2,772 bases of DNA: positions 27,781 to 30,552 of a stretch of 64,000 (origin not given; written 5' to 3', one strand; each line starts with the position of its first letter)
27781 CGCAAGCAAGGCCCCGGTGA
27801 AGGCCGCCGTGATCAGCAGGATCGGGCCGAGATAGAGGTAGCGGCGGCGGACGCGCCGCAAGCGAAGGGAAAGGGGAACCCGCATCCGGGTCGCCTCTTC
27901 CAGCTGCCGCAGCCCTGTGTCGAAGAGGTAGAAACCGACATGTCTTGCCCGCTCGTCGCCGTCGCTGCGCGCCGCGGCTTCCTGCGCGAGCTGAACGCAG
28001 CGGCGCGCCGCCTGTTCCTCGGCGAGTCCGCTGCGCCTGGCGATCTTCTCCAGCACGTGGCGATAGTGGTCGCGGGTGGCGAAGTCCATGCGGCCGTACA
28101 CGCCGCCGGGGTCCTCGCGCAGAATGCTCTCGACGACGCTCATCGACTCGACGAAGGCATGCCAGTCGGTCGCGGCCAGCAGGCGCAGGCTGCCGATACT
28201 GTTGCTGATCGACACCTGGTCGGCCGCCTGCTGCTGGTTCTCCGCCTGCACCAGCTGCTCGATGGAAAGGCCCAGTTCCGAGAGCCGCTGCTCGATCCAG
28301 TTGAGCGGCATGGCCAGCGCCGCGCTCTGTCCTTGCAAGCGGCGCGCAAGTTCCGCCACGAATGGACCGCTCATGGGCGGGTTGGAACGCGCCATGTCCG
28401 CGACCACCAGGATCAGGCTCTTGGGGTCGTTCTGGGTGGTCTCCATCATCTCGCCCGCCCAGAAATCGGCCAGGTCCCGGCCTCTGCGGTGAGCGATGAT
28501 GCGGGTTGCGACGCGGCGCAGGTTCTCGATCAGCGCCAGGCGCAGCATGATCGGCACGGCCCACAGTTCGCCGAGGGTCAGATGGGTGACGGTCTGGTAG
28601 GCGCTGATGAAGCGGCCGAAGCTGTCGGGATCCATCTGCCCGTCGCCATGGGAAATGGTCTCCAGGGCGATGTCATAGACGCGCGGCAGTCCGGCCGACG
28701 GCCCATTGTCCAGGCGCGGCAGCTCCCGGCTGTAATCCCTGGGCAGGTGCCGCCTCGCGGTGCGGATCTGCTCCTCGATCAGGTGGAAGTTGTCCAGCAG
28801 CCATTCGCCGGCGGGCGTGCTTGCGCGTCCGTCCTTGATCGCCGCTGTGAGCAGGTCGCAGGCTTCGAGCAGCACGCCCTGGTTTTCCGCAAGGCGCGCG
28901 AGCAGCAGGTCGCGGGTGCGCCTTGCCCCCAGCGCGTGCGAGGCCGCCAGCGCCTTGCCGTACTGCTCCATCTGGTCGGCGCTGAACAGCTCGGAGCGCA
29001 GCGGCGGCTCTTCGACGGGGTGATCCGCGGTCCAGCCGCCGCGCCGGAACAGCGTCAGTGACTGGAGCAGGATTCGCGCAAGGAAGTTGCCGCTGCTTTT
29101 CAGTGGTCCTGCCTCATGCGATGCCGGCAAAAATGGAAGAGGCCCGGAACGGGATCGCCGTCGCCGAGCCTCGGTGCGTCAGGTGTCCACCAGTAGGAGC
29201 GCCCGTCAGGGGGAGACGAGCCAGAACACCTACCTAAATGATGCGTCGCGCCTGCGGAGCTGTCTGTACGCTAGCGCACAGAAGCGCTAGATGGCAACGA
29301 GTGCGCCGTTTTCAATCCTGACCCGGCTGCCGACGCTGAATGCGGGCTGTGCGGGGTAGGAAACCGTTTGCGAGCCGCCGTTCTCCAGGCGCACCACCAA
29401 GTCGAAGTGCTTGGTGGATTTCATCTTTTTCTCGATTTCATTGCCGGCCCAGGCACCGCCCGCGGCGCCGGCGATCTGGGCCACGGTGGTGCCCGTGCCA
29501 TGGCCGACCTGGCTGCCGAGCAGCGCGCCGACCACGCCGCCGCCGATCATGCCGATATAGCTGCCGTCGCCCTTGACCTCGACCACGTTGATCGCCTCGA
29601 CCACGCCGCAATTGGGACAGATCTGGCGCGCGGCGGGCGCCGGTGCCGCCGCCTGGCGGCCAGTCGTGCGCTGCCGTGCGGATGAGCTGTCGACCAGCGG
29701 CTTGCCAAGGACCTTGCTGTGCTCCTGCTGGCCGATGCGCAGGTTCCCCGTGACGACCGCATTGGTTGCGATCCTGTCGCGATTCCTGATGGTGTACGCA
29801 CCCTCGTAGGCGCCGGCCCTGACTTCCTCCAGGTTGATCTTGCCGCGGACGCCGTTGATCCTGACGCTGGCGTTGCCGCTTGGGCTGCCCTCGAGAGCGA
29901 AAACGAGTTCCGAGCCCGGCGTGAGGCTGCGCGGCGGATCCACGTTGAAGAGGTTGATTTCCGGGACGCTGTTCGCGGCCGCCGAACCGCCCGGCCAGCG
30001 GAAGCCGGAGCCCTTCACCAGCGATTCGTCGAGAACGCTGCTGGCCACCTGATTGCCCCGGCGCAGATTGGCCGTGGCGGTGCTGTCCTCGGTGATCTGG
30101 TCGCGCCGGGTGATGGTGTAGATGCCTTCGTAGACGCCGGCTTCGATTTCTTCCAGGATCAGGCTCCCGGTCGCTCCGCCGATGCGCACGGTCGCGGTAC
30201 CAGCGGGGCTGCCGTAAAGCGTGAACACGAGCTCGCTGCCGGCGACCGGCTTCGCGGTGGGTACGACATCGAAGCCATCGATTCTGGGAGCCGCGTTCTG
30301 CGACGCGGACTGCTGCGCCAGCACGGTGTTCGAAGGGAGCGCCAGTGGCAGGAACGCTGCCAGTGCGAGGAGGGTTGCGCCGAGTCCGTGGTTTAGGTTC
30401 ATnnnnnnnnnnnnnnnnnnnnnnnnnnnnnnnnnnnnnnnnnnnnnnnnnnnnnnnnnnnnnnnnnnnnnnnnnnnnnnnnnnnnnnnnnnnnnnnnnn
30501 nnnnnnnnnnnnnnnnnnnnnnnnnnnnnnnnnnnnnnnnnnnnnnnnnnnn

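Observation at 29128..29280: The cyclic-glucan synthase gene is preceded by a paralog of the sRNA: a ~100-nt leader ending in a terminator-like hairpin that runs into an SD-less TTG start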

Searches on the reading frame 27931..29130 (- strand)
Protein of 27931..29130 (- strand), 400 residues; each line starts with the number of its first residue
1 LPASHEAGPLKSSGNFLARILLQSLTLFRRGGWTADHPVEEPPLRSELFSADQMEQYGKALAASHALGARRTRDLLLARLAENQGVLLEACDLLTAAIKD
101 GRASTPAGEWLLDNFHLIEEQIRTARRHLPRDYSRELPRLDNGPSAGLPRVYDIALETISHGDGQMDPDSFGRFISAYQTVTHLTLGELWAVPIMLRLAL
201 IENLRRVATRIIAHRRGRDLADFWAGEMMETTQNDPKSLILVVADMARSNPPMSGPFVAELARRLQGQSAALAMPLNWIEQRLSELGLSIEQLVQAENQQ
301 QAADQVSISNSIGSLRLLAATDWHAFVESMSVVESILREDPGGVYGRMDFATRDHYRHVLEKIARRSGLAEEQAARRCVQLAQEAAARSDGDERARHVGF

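Call 10: find_homologous_proteins(query=window:27931-29130:-)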
Query window:27931-29130:- (400 aa): 2817 proteins with E <= 0.001 among 8000 candidates; the best 120 are listed.
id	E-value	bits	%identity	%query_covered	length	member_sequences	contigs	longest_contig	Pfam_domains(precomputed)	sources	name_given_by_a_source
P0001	4.4e-206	703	87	92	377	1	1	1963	-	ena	-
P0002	1.8e-196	671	79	98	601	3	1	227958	-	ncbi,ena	-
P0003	7.2e-193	659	82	92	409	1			-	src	-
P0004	6.5e-192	656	80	94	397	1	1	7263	-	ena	-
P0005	1.5e-172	592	70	98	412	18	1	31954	-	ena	-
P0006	5.7e-172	590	71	98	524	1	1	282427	-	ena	-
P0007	9.0e-172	590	70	98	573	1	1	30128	-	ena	-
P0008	4.4e-171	587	71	97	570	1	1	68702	-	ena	-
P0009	1.1e-169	583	69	98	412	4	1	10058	-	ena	-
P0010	1.8e-169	582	70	98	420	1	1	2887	-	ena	-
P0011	1.2e-167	576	70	98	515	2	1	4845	-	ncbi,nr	ncbi:MAG: glycosyltransferase, partial [Proteobacteria bacterium]|nr:glycosyltransferase [Pseudomona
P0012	3.1e-167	575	70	96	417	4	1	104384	-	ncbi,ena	-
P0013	1.6e-166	572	74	90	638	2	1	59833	-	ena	-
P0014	3.1e-166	571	69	95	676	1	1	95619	-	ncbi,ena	-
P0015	1.1e-165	570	69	98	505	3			-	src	-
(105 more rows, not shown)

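Call 11: find_related_loci(query=window:27931-29130:-, collection=genome_contigs, flank=4000)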
Query window:27931-29130:- (400 aa) in genome_contigs; peptide patterns used: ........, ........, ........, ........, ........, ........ (x = any residue, [..] = any of these).
600 stretches matched a pattern (row limit reached: there are more); 598 encode a relative of the query (tblastn E <= 1e-3); the best 80 are kept; 80 distinct loci.
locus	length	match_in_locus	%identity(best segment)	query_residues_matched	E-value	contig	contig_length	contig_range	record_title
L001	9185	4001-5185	87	6-400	0e+0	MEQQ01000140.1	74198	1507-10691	MAG: Betaproteobacteria bacterium RBG_16_66_20 RBG_16_scaffold_7251, whole genome shotgun sequence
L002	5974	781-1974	82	3-400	0e+0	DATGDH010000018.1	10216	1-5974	MAG TPA_asm: Burkholderiales bacterium isolate SMAG_U9669 k141_142234, whole genome shotgun sequence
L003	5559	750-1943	82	3-400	0e+0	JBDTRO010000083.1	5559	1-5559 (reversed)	MAG: Betaproteobacteria bacterium isolate cluster3_bin.249 NODE_80705_length_5559_cov_7.145349, whole genome shotgun seq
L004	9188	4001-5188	79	4-400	0e+0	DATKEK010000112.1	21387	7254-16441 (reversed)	MAG TPA_asm: Burkholderiales bacterium isolate SMAG_U14497 k141_3477937, whole genome shotgun sequence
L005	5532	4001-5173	71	10-400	8e-179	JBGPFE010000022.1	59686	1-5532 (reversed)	MAG: Gammaproteobacteria bacterium isolate OBJ_0618_7090110_74 k141_4780614_length_59686_cov_26.7858, whole genome shotg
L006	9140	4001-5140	71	21-400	5e-178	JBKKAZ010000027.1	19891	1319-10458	MAG: Casimicrobiaceae bacterium isolate swi_bin.328 S1Ck127_20431777_flag_0_multi_44.0000_len_19891, whole genome shotgu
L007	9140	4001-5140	71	21-400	8e-177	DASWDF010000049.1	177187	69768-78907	MAG TPA_asm: Casimicrobiaceae bacterium isolate SMAG_U2728 k141_1232406, whole genome shotgun sequence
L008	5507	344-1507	67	13-400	3e-168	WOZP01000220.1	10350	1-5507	MAG: Rugosibacter sp. isolate WOFB27 NODE_2664_length_10350_cov_27.628849, whole genome shotgun sequence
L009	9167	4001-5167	66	12-400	1e-166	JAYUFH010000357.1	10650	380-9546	MAG: Pseudomonadota bacterium isolate GFS_7679 GFS_7679_356, whole genome shotgun sequence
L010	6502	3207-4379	65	10-400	5e-166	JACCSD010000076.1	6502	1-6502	MAG: Burkholderiaceae bacterium isolate MGR_bin39 SD2897-2912_k127_62819, whole genome shotgun sequence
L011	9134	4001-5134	67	23-400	3e-165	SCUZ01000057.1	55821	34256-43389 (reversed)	MAG: Rugosibacter sp. isolate GW715_bin.26 GW715_bin.26-77185, whole genome shotgun sequence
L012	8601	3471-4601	67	28-400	1e-162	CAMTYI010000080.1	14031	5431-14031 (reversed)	MAG: uncultured Gammaproteobacteria bacterium isolate G02_MAG_00007 genome assembly, contig: G02_MAG_00007_000000000120,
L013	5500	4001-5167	65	28-400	7e-162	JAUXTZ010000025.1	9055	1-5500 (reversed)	MAG: Burkholderiales bacterium isolate C13_metabat.bin.42 C13_k141_353345, whole genome shotgun sequence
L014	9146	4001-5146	67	15-400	9e-162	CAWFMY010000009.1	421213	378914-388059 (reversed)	MAG: uncultured beta proteobacterium isolate MFD02134.bin.2.173 genome assembly, contig: contig_16247, whole genome shot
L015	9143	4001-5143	64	10-400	2e-161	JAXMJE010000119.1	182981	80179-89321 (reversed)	MAG: Azonexus sp. isolate G7_maxbin.009_sub k141_93295, whole genome shotgun sequence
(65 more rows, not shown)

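Call 23: find_encoding_contigs(protein=P0001, flank=3000, max_places=4)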
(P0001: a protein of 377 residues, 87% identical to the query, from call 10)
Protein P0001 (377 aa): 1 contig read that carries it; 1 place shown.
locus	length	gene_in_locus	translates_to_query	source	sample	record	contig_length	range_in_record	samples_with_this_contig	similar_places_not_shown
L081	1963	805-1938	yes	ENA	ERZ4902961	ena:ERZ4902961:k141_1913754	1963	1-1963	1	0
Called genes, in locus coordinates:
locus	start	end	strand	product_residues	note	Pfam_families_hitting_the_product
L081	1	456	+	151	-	?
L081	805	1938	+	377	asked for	-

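Call 24: find_encoding_contigs(protein=P0004, flank=3000, max_places=4)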
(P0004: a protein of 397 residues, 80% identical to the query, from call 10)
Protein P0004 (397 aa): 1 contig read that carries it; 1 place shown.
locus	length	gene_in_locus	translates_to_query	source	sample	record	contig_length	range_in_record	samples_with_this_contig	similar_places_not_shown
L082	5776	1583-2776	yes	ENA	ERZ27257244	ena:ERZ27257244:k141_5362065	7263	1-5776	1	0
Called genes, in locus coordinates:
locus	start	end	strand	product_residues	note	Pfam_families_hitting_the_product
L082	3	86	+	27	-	?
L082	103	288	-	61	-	-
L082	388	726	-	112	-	PF08238:Sel1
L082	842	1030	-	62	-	-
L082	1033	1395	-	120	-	-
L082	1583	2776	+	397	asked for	-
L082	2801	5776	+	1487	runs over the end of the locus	?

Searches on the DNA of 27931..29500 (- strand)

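Call 7: search_rna_families(source=window, start=28900, end=29500, threshold=evalue, max_evalue=10, show_alignments=3)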
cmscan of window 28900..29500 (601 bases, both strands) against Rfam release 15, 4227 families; matches with E-value up to 10: 5.
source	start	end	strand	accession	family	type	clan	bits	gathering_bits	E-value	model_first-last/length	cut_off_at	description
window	29137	29172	-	RF00489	ctRNA_p42d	Gene; antisense;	-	19.3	50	0.2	5-37/46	no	ctRNA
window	29041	29121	+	RF00750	mir-458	Gene; miRNA;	-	17.9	59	0.73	1-78/78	no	mir-458 microRNA precursor family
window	29137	29291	+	RF02424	Bp2_287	Gene; sRNA;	-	17.1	70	0.15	1-174/174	no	Burkholderia sRNA Bp2_Cand287_SIPHT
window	29180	29292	-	RF02169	PVT1_6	Gene; lncRNA;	-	15.4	45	3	1-113/113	no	Pvt1 oncogene conserved region 6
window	29131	29177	-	RF01390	isrG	Gene; sRNA;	-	8.8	100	5.3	1-279/279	no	isrG Hfq binding RNA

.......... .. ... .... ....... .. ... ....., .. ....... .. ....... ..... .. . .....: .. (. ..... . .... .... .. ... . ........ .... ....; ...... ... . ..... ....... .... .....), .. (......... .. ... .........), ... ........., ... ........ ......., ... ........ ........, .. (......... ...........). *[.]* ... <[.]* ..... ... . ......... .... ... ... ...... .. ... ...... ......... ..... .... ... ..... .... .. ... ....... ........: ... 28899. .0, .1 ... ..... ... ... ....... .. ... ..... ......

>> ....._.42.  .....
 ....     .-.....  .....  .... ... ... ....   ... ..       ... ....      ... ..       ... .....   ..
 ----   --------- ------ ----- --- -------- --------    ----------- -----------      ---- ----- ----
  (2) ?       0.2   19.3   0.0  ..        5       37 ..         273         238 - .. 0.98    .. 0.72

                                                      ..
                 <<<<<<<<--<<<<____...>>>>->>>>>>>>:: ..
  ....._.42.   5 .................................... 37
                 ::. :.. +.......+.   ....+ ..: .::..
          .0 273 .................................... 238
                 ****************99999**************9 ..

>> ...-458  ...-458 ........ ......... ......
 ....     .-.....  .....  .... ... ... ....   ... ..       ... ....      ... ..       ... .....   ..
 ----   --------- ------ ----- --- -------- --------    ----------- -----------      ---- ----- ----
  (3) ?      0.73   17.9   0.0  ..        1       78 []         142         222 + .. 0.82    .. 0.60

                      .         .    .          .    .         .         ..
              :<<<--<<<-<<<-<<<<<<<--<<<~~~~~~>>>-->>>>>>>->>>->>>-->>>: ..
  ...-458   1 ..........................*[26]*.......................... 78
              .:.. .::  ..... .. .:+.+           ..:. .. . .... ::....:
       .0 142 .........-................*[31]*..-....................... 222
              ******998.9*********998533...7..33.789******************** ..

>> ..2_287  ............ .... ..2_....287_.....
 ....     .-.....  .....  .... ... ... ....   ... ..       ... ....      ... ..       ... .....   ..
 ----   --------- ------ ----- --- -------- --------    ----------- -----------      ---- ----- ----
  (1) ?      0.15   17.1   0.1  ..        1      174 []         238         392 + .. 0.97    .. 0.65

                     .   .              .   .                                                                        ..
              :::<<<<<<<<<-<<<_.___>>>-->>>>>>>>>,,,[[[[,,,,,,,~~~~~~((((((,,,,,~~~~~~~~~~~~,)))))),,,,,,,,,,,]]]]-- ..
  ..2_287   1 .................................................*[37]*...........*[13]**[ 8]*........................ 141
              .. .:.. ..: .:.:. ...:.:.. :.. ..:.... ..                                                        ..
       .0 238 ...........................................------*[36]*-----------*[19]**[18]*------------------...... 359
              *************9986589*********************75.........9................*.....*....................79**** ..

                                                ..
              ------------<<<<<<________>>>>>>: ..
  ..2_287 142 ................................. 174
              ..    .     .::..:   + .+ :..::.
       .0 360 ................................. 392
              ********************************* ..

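Call 55: search_dna_similar(query=window:29090-29290:-, collection=plasmids, mode=distant, max_evalue=0.01, max_rows=20)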
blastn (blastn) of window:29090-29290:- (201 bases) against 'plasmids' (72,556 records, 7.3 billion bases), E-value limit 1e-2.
No match.

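Call 56: search_rna_families(sources=[L123, L166, L113, L121, L131, L003, L186, L193], threshold=evalue, max_evalue=0.01)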
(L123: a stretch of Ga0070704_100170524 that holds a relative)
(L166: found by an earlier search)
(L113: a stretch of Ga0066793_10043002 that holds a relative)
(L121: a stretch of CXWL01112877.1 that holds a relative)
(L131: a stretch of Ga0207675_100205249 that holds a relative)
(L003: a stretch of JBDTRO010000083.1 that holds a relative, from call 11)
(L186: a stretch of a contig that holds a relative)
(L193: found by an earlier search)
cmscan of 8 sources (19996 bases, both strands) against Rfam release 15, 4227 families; matches with E-value up to 0.01: 2.
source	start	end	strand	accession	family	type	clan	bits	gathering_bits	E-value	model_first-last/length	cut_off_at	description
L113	2470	2542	-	RF00005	tRNA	Gene; tRNA;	CL00001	59.6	29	7.3e-11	1-71/71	no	tRNA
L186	1566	1660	+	RF02651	SorY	Gene; sRNA;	-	35.1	111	0.00075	1-83/83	no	Singlet oxygen resistance RNA Y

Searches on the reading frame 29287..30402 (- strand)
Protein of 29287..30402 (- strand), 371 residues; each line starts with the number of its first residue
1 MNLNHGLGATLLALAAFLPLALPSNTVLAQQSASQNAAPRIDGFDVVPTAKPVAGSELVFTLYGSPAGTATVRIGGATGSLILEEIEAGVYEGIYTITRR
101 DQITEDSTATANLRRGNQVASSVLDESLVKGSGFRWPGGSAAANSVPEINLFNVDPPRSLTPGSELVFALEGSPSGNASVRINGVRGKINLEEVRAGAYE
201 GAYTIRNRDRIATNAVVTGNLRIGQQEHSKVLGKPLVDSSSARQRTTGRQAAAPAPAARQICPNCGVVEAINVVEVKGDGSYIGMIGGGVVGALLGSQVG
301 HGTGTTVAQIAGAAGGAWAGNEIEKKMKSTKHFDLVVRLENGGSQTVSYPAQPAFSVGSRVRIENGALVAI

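Call 19: search_protein_families(library=pfam, proteins=[window:29287-30402:-], max_evalue=0.001)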
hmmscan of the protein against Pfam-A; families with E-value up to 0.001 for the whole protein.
window:29287-30402:- (371 aa): 2 families
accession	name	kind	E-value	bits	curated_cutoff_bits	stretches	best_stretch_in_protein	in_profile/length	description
PF05433.20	Rick_17kDa_Anti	-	2.6e-06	27.7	24.2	1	283-324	1-43/43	Glycine zipper 2TM domain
PF13488.11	Gly-zipper_Omp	-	0.00012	22.3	25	1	283-326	1-45/46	Glycine zipper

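Call 70: find_encoding_contigs(protein=window:29287-30402:-, flank=3000, max_places=3)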
Protein window:29287-30402:- (371 aa): no gene with exactly this product is on record in the collection.
